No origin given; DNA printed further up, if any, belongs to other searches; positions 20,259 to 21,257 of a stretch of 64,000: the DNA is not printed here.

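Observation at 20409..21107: Miniature, highly divergent thymidylate-synthase-fold protein retaining catalytic residues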

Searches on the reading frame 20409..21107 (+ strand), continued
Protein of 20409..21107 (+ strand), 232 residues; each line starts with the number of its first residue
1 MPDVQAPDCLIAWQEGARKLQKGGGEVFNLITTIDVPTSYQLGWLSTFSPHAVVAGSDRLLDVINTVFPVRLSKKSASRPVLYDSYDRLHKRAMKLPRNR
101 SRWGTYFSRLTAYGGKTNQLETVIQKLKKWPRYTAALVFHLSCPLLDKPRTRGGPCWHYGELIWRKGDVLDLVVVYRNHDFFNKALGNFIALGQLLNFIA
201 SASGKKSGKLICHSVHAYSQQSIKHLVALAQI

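Call 39: find_related_loci(query=A1, collection=genome_contigs, flank=7000)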
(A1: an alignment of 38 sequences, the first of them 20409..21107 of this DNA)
Query A1 (232 aa) in genome_contigs; peptide patterns used: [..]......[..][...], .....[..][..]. (x = any residue, [..] = any of these).
91 stretches matched a pattern; 62 encode a relative of the query (tblastn E <= 1e-3); 62 distinct loci.
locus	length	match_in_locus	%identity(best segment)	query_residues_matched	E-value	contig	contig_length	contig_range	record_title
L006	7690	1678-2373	76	1-232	7e-124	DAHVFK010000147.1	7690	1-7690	MAG TPA_asm: Betaproteobacteria bacterium isolate clean1715 NODE_147_length_7690_cov_4.603729, whole genome shotgun sequ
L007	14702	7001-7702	61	1-232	4e-91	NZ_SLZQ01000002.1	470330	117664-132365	Paucimonas lemoignei strain DSM 7445 Ga0244659_102, whole genome shotgun sequence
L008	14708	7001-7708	57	1-232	9e-86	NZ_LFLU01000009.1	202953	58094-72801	Herbaspirillum rhizosphaerae strain UMS-37 contig9, whole genome shotgun sequence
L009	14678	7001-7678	56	1-224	3e-80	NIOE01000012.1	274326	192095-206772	Roseateles noduli strain HZ7 Scaffold9_1, whole genome shotgun sequence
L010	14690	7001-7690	56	3-230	2e-78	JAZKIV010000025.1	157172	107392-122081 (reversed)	MAG: Pseudomonadota bacterium isolate ADI_DC_SW_02_SPN_11032020-bin063 DCSW02SPN_B063_0_000000000025, whole genome shotg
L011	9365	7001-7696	53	1-229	3e-78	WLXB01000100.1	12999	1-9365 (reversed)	MAG: Alphaproteobacteria bacterium isolate s3_metabat2_60 NODE_2723_length_12999_cov_3.485084, whole genome shotgun sequ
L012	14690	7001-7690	55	3-230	7e-78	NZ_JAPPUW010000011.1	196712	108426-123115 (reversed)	Pelomonas aquatica strain KCTC 42961 contig11, whole genome shotgun sequence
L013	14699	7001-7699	52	1-228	8e-76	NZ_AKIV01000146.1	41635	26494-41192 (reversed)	Polaromonas sp. CF318 PMI15_contig_265.265, whole genome shotgun sequence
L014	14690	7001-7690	54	3-230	5e-76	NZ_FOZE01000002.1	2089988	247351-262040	Mitsuaria sp. PDC51, whole genome shotgun sequence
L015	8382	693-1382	52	4-231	9e-75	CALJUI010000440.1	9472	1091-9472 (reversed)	MAG TPA_asm: uncultured Rubrivivax sp. isolate SRR7515933_bin.107_CONCOCT_v1.1_MAG genome assembly, contig: ERZ869942.40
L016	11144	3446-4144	53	1-230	1e-74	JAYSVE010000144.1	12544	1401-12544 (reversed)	MAG: Methylibium sp. isolate GFS_12741 GFS_12741_143, whole genome shotgun sequence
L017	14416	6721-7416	53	1-227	5e-74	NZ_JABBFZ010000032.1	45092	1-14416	Paraburkholderia antibiotica strain G-4-1-8 contig32, whole genome shotgun sequence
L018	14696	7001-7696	52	1-227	8e-74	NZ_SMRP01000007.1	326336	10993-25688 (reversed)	Paraburkholderia silviterrae strain 4M-K11 scaffold7, whole genome shotgun sequence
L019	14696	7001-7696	52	1-227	3e-73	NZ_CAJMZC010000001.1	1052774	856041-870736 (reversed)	Paraburkholderia sp. J12 1, whole genome shotgun sequence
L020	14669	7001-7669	52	10-227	2e-72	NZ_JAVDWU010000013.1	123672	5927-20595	Hydrogenophaga palleronii strain 4249 Ga0454477_13, whole genome shotgun sequence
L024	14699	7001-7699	49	4-231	5e-69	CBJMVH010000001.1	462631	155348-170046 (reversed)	MAG TPA_asm: uncultured Ralstonia sp. isolate SRR27822706_concoct_36 genome assembly, contig: ERZ27338881.1, whole genom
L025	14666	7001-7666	48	4-219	3e-65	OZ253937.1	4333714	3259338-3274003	MAG: Alphaproteobacteria bacterium isolate 26bd64c0-0f2d-4e52-a063-61ff611ccdf2 genome assembly, chromosome: 1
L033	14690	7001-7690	46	4-231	1e-55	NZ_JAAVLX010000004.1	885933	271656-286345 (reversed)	Bradyrhizobium australiense strain WSM 1791 scaffold_3, whole genome shotgun sequence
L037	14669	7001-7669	41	4-221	5e-52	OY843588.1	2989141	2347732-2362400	MAG: Nitrospirales bacterium isolate 9819de21-22ad-4990-9a47-e653be90bc7c genome assembly, chromosome: 1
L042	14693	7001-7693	37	4-229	1e-45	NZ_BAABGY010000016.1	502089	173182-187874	Flaviaesturariibacter amylovorans strain JCM 17919 sequence16, whole genome shotgun sequence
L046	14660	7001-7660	37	1-223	3e-42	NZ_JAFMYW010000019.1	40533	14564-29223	Fibrella forsythiae strain HMF5405 19, whole genome shotgun sequence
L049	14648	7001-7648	36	9-218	3e-39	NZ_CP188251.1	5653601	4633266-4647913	Mucilaginibacter sp. McL0603 chromosome, complete genome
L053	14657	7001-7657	34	4-218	2e-26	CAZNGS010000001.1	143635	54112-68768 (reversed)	MAG TPA_asm: uncultured candidatus Brocadiaceae bacterium isolate SRP141376_co1_16 genome assembly, contig: NODE_240_len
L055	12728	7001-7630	31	12-218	9e-25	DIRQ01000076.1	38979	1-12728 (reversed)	MAG TPA_asm: Syntrophomonas sp. UBA5432 UBA5432_contig_969, whole genome shotgun sequence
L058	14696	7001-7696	28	8-231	5e-24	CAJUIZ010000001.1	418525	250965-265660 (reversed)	MAG TPA_asm: uncultured Christensenellaceae bacterium isolate MGBC153675 genome assembly, contig: MGBC153675.1, whole ge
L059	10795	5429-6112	32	12-228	6e-24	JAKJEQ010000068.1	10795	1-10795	MAG: Planctomycetota bacterium isolate UR.bin163 NODE_68_length_10795_cov_2.172234, whole genome shotgun sequence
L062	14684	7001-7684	32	12-231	3e-23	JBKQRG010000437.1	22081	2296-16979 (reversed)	MAG: Desulfomonilaceae bacterium isolate MGr2D2E2F__bin_53 MGr2D2E2F_000000272038, whole genome shotgun sequence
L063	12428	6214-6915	30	3-231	1e-21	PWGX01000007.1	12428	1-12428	MAG: Syntrophomonadaceae bacterium isolate T1Sed10_145 T1-Sed10-C5383, whole genome shotgun sequence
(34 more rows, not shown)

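Call 40: fold_search(model_id=the predicted structure, library=viral)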
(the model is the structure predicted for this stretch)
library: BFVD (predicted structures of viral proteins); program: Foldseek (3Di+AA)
matches with E <= 10: 237; with E <= 0.001: 42
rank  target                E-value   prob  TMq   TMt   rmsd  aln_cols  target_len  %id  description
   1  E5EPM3                2.3e-11  1.00  0.59  0.58   8.3       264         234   16  Gp42 dCMP hydroxymethylase [Acinetobacter phage Acj9]
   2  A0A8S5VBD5            6.1e-11  1.00  0.65  0.62   6.1       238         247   15  thymidylate synthase [Myoviridae sp. ctbEa13]
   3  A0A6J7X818            1.7e-10  1.00  0.63  0.53   6.7       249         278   14  Thymidylate synthase/dCMP hydroxymethylase domain containing protein [uncultured Caudovirales phage]
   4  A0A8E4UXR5            1.1e-09  1.00  0.68  0.46   5.6       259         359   15  Thymidylate synthase [Maribacter phage Colly_1]
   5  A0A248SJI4            1.2e-09  1.00  0.62  0.50   7.7       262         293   13  (no name in the UniProt tables at hand)
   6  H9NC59                2.0e-09  1.00  0.65  0.64   6.9       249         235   14  (no name in the UniProt tables at hand)
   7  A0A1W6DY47            2.5e-09  1.00  0.66  0.42   6.4       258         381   14  Putative thymidylate synthase [Aeromonas phage phiA8-29]
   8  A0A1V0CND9            3.4e-09  1.00  0.60  0.49   7.0       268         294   16  (no name in the UniProt tables at hand)
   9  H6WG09                4.1e-09  1.00  0.54  0.46  11.6       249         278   18  thymidylate synthase [Cyanophage S-TIM5]
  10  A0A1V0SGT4            7.1e-09  1.00  0.63  0.35   6.8       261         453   13  thymidylate synthase [Hokovirus HKV1]
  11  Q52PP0                1.2e-08  1.00  0.58  0.51   7.0       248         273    9  Putative thymidylate synthase [Xanthomonas phage Xp15]
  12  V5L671                1.2e-08  1.00  0.56  0.31   7.2       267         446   14  (no name in the UniProt tables at hand)
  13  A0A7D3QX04            3.2e-08  1.00  0.61  0.52   5.4       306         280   13  Thymidylate synthase/dCMp hydroxymethylase [Fadolivirus 2]
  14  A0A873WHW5            4.7e-08  1.00  0.58  0.49   6.9       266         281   15  Thymidylate synthase [Providencia phage PSTCR5]
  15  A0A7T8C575            7.6e-08  1.00  0.58  0.48   7.7       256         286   15  (no name in the UniProt tables at hand)
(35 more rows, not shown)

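Call 52: search_protein_families(library=pfam, proteins=[L055:7674-8717:+, L062:7690-8742:+, L055:10254-12728:+, L053:5349-6227:+, L053:11263-12150:+, L063:10500-11540:+, L063:9117-9761:+, L062:9991-10818:+, L058:9964-10464:+], max_evalue=0.001)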
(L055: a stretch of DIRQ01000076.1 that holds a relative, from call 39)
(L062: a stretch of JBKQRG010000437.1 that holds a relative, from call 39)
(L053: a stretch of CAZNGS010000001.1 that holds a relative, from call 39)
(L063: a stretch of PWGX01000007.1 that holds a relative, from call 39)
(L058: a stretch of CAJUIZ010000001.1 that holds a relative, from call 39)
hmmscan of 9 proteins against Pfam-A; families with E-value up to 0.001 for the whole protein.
L055:7674-8717:+ (347 aa): 2 families
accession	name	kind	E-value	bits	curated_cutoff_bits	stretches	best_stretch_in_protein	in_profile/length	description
PF04055.27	Radical_SAM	-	1.2e-19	71.5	29.5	1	15-172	1-165/166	Radical SAM superfamily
PF13353.11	Fer4_12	-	0.00084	20.1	22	0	19-76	13-73/137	4Fe-4S single cluster domain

L062:7690-8742:+ (350 aa): 1 family
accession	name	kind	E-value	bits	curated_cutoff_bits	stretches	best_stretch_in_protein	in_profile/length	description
PF04055.27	Radical_SAM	-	1.1e-18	68.5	29.5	1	16-156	1-147/166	Radical SAM superfamily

L055:10254-12728:+ (825 aa): 6 families
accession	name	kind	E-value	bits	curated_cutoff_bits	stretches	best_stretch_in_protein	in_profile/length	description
PF04851.21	ResIII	-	1e-34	120.2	22.5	1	324-481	2-164/164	Type III restriction enzyme, res subunit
PF00271.37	Helicase_C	-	3.4e-11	43.8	23.5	1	573-664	18-109/110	Helicase conserved C-terminal domain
PF13091.12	PLDc_2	-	6.9e-10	39.3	27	1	172-283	24-132/132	PLD-like domain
PF09565.16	RE_NgoFVII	-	3.6e-07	30.1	23.8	1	152-273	13-142/162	NgoFVII restriction endonuclease N-terminal PLD domain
PF18766.7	SWI2_SNF2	-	5.1e-07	30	26.7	1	332-526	8-201/221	SWI2/SNF2 ATPase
PF00270.35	DEAD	-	2.1e-06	28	26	1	330-480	4-161/167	DEAD/DEAH box helicase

L053:5349-6227:+ (292 aa): 1 family
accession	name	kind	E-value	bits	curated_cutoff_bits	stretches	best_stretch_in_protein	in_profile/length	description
PF04343.18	DUF488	-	2.3e-21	77.1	22.2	1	162-281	2-121/121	Domain of unknown function DUF488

L053:11263-12150:+ (295 aa): 2 families
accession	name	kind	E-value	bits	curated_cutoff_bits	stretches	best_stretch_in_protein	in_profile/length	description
PF24736.1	DUF7687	-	2e-81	272.6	26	1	100-284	1-187/187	Domain of unknown function (DUF7687)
PF24739.1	DUF7690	-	1.4e-24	86.8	25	1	10-94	1-84/84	Domain of unknown function (DUF7690)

L063:10500-11540:+ (346 aa): 1 family
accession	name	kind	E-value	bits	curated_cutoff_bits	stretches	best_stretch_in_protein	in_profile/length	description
PF04326.19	SLFN_AlbA_2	-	8.9e-18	65.4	25.3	1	26-156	1-117/118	Schlafen, AlbA_2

L063:9117-9761:+ (214 aa): 0 families

L062:9991-10818:+ (275 aa): 0 families

L058:9964-10464:+ (166 aa): 1 family
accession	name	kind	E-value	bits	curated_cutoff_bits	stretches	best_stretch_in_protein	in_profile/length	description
PF04851.21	ResIII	-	3.8e-06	27.4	22.5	1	5-59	12-67/164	Type III restriction enzyme, res subunit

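Call 53: search_protein_families(library=ncbifam, proteins=[L055:7674-8717:+, L062:7690-8742:+, L059:6118-7164:+], max_evalue=0.001)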
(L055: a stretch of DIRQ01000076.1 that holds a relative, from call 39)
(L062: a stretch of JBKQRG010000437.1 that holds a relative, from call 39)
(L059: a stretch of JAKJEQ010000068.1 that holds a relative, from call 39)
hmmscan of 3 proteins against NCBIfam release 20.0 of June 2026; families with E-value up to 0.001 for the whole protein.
L055:7674-8717:+ (347 aa): 52 families (the best 25 are shown)
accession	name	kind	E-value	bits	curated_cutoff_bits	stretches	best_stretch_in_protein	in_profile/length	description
TIGR02109.1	PQQ_syn_pqqE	equivalog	3.6e-32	111.7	381.35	1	13-340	9-332/358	pyrroloquinoline quinone biosynthesis protein PqqE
TIGR03962.1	mycofact_rSAM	equivalog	4.7e-31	108.2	265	1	14-343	15-336/339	mycofactocin radical SAM maturase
TIGR04055.1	rSAM_NirJ2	equivalog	8.1e-30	104.5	500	1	17-325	6-309/326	putative heme d1 biosynthesis radical SAM protein NirJ2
TIGR04545.1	rSAM_ahbD_hemeb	equivalog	2.4e-29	102.8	500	1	15-222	4-211/339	heme b synthase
TIGR04053.2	TIGR04053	equivalog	3.1e-28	99.1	395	1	16-224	13-224/366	TIGR04053 family radical SAM/SPASM domain-containing protein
TIGR04546.1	rSAM_ahbC_deAc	equivalog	3.5e-26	91.9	650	1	16-219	44-246/390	12,18-didecarboxysiroheme deacetylase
TIGR04054.1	rSAM_NirJ1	equivalog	2e-25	89.2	650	1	16-221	41-245/387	putative heme d1 biosynthesis radical SAM protein NirJ1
TIGR04251.1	SCM_rSAM_ScmF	equivalog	4e-25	88.9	400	1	9-330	2-332/353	SynChlorMet cassette radical SAM/SPASM protein ScmF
TIGR04317.1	W_rSAM_matur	equivalog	2.5e-24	86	380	1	10-316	3-320/349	tungsten cofactor oxidoreductase radical SAM maturase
TIGR04347.1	pseudo_SAM_Halo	equivalog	4.2e-24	85.5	525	1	16-218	43-244/390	TIGR04347 family pseudo-SAM/SPASM protein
NF045574.1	sacti_mat_StsB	exception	3.1e-23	82.3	625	1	10-338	95-414/466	StsB family radical SAM/SPASM domain sactipeptide maturase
TIGR02668.1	moaA_archaeal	equivalog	1.1e-22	80.4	325.25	1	5-192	4-192/303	GTP 3',8-cyclase MoaA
NF001199.0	PRK00164.2-1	equivalog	2.9e-21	75.9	231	1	5-177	6-179/308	GTP 3',8-cyclase MoaA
NF050035.1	rSAM_WgK_link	exception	3.2e-20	72.4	650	1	12-192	10-190/367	radical SAM/SPASM peptide maturase WgkB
TIGR04051.1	rSAM_NirJ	equivalog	2.1e-19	69.7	515.45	1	17-203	8-193/354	heme d1 biosynthesis radical SAM protein NirJ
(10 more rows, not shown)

L062:7690-8742:+ (350 aa): 50 families (the best 25 are shown)
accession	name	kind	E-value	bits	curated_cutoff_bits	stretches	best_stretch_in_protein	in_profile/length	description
TIGR03962.1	mycofact_rSAM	equivalog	7.7e-30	104.2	265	1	16-347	16-338/339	mycofactocin radical SAM maturase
TIGR04053.2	TIGR04053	equivalog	6.3e-29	101.3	395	1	6-196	5-195/366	TIGR04053 family radical SAM/SPASM domain-containing protein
TIGR04055.1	rSAM_NirJ2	equivalog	9.1e-29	101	500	1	18-332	6-315/326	putative heme d1 biosynthesis radical SAM protein NirJ2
TIGR04545.1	rSAM_ahbD_hemeb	equivalog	4.5e-27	95.4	500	1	17-198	5-186/339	heme b synthase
TIGR02109.1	PQQ_syn_pqqE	equivalog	1.2e-26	93.5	381.35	1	16-344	11-334/358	pyrroloquinoline quinone biosynthesis protein PqqE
TIGR04303.1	GeoRSP_rSAM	equivalog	1.5e-24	87.2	400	2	18-180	11-170/325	GeoRSP system radical SAM/SPASM protein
TIGR04317.1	W_rSAM_matur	equivalog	3.2e-24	85.7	380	1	10-318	2-320/349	tungsten cofactor oxidoreductase radical SAM maturase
TIGR04546.1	rSAM_ahbC_deAc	equivalog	4.4e-21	75.1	650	1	17-215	44-238/390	12,18-didecarboxysiroheme deacetylase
TIGR04251.1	SCM_rSAM_ScmF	equivalog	6.5e-21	75.1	400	1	11-330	3-330/353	SynChlorMet cassette radical SAM/SPASM protein ScmF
NF045574.1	sacti_mat_StsB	exception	1.1e-20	73.9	625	1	11-186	95-268/466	StsB family radical SAM/SPASM domain sactipeptide maturase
TIGR02668.1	moaA_archaeal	equivalog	1.5e-19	70.2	325.25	1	11-255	9-262/303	GTP 3',8-cyclase MoaA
NF001199.0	PRK00164.2-1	equivalog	6.2e-19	68.3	231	1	11-187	11-187/308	GTP 3',8-cyclase MoaA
TIGR04054.1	rSAM_NirJ1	equivalog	1.5e-18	66.6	650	1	17-223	41-243/387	putative heme d1 biosynthesis radical SAM protein NirJ1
TIGR02666.1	moaA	equivalog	1.3e-17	63.8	284.05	1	11-181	9-187/336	GTP 3',8-cyclase MoaA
TIGR03913.1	rad_SAM_trio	equivalog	1.6e-17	63.1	591.75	1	16-184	23-189/477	GDL motif peptide-associated radical SAM/SPASM maturase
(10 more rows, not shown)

L059:6118-7164:+ (348 aa): 51 families (the best 25 are shown)
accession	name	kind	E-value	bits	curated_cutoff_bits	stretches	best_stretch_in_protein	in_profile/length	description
TIGR04055.1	rSAM_NirJ2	equivalog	6.2e-29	101.6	500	1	18-341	6-322/326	putative heme d1 biosynthesis radical SAM protein NirJ2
TIGR03962.1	mycofact_rSAM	equivalog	4.6e-28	98.4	265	1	14-343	14-333/339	mycofactocin radical SAM maturase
TIGR04053.2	TIGR04053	equivalog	2e-25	89.9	395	1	16-208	12-206/366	TIGR04053 family radical SAM/SPASM domain-containing protein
TIGR04317.1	W_rSAM_matur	equivalog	2.5e-25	89.3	380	1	11-319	3-320/349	tungsten cofactor oxidoreductase radical SAM maturase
TIGR03977.1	rSAM_pair_HxsC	equivalog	2.2e-24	85.8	267.9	1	17-221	30-240/292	His-Xaa-Ser system radical SAM maturase HxsC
TIGR02109.1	PQQ_syn_pqqE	equivalog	1.8e-23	83.1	381.35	1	14-346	9-335/358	pyrroloquinoline quinone biosynthesis protein PqqE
TIGR02668.1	moaA_archaeal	equivalog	4.9e-22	78.3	325.25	1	11-250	9-256/303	GTP 3',8-cyclase MoaA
TIGR04545.1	rSAM_ahbD_hemeb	equivalog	5.3e-22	78.7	500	1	16-203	4-190/339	heme b synthase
NF001199.0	PRK00164.2-1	equivalog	7.7e-21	74.5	231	1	11-177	11-178/308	GTP 3',8-cyclase MoaA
TIGR04251.1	SCM_rSAM_ScmF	equivalog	2e-20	73.5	400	1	11-191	3-185/353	SynChlorMet cassette radical SAM/SPASM protein ScmF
TIGR02666.1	moaA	equivalog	5.8e-20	71.5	284.05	1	12-195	10-199/336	GTP 3',8-cyclase MoaA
NF050035.1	rSAM_WgK_link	exception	8e-20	71.1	650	1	14-201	11-197/367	radical SAM/SPASM peptide maturase WgkB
NF045574.1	sacti_mat_StsB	exception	2.6e-19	69.4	625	1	13-329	97-402/466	StsB family radical SAM/SPASM domain sactipeptide maturase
TIGR04054.1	rSAM_NirJ1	equivalog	1.2e-18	67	650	1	17-195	41-217/387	putative heme d1 biosynthesis radical SAM protein NirJ1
TIGR04250.1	SCM_rSAM_ScmE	equivalog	4.1e-18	65.4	400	1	12-177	3-168/358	SynChlorMet cassette radical SAM/SPASM protein ScmE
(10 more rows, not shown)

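Call 62: search_dna_similar(query=window:20409-21107:+, collection=phages, mode=protein, max_evalue=0.01, max_rows=20)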
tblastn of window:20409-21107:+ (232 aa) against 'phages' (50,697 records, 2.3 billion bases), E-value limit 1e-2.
No match.

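Call 63: search_dna_similar(query=window:20409-21107:+, collection=plasmids, mode=protein, max_evalue=0.001, max_rows=20)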
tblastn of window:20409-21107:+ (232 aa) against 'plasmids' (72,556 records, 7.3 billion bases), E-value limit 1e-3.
Records with a match: 20; places in all: 20; records where one place covers at least 80% of the query: 15.
Best place of each record, by identity: <60% 20.
By first word of the organism name: Sphingomonas 2; Bradyrhizobium 2; Sphingobium 2; Rhizobium 2; Streptomyces 2; Burkholderia 2; Sulfitobacter 1; Tardibacter 1; Rhizorhabdus 1; Sinorhizobium 1; and 4 more.
By predicted mobility (MOB-suite, as given by PLSDB): conjugative 11; non-mobilizable 8; mobilizable 1.
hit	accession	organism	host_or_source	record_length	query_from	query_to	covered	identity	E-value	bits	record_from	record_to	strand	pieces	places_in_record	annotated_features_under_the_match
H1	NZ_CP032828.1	Sphingomonas paeninsulae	whole organism,soil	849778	1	221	95%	30.0%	3e-15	81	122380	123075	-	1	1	hypothetical protein | C1 family peptidase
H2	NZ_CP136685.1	Sulfitobacter sp. LC.270.F.C4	Macrocystis pyrifera gametophyte,Whole ...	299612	2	227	97%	28.9%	9e-17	86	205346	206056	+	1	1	hypothetical protein | C1 family peptidase | uracil-DNA glycosylase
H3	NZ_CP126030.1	Bradyrhizobium elkanii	Glycine max,soybean,root nodule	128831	1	228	98%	28.5%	3e-13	76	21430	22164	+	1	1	hypothetical protein | C1 family peptidase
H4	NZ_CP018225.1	Tardibacter chloracetimidivorans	whole organism,soil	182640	1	217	94%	29.5%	2e-14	79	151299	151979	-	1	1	hypothetical protein | C1 family peptidase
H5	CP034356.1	Sphingomonas sp. C8-2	Cell culture,soil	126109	1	217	94%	29.5%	2e-14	79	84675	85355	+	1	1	hypothetical protein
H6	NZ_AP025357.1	Sphingobium sp. TA15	-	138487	1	217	94%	29.5%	2e-14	79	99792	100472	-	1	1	hypothetical protein | C1 family peptidase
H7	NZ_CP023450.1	Rhizorhabdus dicambivorans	soil sample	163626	1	217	94%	29.5%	2e-14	79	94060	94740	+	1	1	hypothetical protein | C1 family peptidase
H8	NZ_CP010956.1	Sphingobium sp. YBL2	cell culture,soil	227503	1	217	94%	29.5%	2e-14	79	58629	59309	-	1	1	hypothetical protein | C1 family peptidase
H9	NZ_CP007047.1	Rhizobium leguminosarum bv. trifolii WSM1689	root nodule of Trifolium uniflorum ...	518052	1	226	97%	28.2%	8e-18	89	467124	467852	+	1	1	hypothetical protein | C1 family peptidase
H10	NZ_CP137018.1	Sinorhizobium fredii GR64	Phaseolus vulgaris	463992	7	221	93%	29.6%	2e-13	76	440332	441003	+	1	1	hypothetical protein | C1 family peptidase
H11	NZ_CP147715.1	Bradyrhizobium sp. 27S5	Glycine max,cell culture,Root nodule ...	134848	4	217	92%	29.3%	4e-15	81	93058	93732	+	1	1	hypothetical protein | C1 family peptidase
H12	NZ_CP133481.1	Acuticoccus sp. MNP-M23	Grean algae,grean algae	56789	2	217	93%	27.5%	9e-12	71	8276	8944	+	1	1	hypothetical protein | C1 family peptidase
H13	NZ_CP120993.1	Streptomyces laculatispora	-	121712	4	214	91%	27.9%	8e-10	66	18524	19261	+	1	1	hypothetical protein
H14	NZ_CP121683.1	Streptomyces cathayae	microorganism,rhizosphere soil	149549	4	217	92%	26.8%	8e-10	66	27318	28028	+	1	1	hypothetical protein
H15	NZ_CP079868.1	Mycobacterium sp. SMC-8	Homo sapiens,sputum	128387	6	220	93%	25.3%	3e-6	55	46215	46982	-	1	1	hypothetical protein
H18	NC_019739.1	Allocoleopsis franciscana PCC 7113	-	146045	51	212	70%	28.3%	9e-11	68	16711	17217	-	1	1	thymidylate synthase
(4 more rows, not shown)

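Call 64: get_annotated_region(hit=H2, flank=6000)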
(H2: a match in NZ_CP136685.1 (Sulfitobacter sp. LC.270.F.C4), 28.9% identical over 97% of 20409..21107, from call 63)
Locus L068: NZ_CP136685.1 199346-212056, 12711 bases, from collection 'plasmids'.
description: Sulfitobacter sp. LC.270.F.C4 plasmid unnamed3, complete sequence
organism: Sulfitobacter sp. LC.270.F.C4 (NCBI taxid 3079556)
taxonomy: Bacteria; Pseudomonadota; Alphaproteobacteria; Rhodobacterales; Roseobacteraceae; Sulfitobacter; Sulfitobacter sp. LC.270.F.C4
host: -; source: Macrocystis pyrifera gametophyte,Whole organism,Laboratory; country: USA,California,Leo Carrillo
typing (MOB-suite, as given by PLSDB): conjugative; replicon rep_cluster_579; relaxase MOBP,MOBP; mating-pair formation MPF_T
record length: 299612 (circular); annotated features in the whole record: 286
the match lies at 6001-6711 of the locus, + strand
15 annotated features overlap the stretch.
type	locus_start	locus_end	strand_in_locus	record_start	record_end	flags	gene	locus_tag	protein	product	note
CDS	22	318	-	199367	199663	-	-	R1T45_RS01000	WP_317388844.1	hypothetical protein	-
CDS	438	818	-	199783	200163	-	-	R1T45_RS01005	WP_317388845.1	DUF3768 domain-containing protein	-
CDS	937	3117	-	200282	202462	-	-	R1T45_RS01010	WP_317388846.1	ParB/RepB/Spo0J family partition protein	-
CDS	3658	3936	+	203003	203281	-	-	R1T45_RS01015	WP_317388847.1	hypothetical protein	-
CDS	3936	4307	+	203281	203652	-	-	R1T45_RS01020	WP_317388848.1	XRE family transcriptional regulator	-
CDS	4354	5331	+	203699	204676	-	-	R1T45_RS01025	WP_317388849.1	ImmA/IrrE family metallo-endopeptidase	-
CDS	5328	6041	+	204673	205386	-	-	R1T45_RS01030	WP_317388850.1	C1 family peptidase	GO:0006508 - proteolysis [Evidence IEA]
CDS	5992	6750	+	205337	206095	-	-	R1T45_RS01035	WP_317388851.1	hypothetical protein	-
CDS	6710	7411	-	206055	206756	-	-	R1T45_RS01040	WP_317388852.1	uracil-DNA glycosylase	-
CDS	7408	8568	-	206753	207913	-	-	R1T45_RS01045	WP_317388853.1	nucleoside triphosphate pyrophosphohydrolase family protein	-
CDS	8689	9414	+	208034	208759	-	-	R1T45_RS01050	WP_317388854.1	hypothetical protein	-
CDS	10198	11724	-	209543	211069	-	-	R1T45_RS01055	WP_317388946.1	IS66 family transposase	-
CDS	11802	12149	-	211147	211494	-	tnpB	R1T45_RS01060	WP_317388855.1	IS66 family insertion sequence element accessory protein TnpB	-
CDS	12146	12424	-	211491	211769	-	-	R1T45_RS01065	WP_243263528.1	transposase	-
CDS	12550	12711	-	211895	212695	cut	istB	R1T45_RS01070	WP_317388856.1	IS21-like element helper ATPase IstB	-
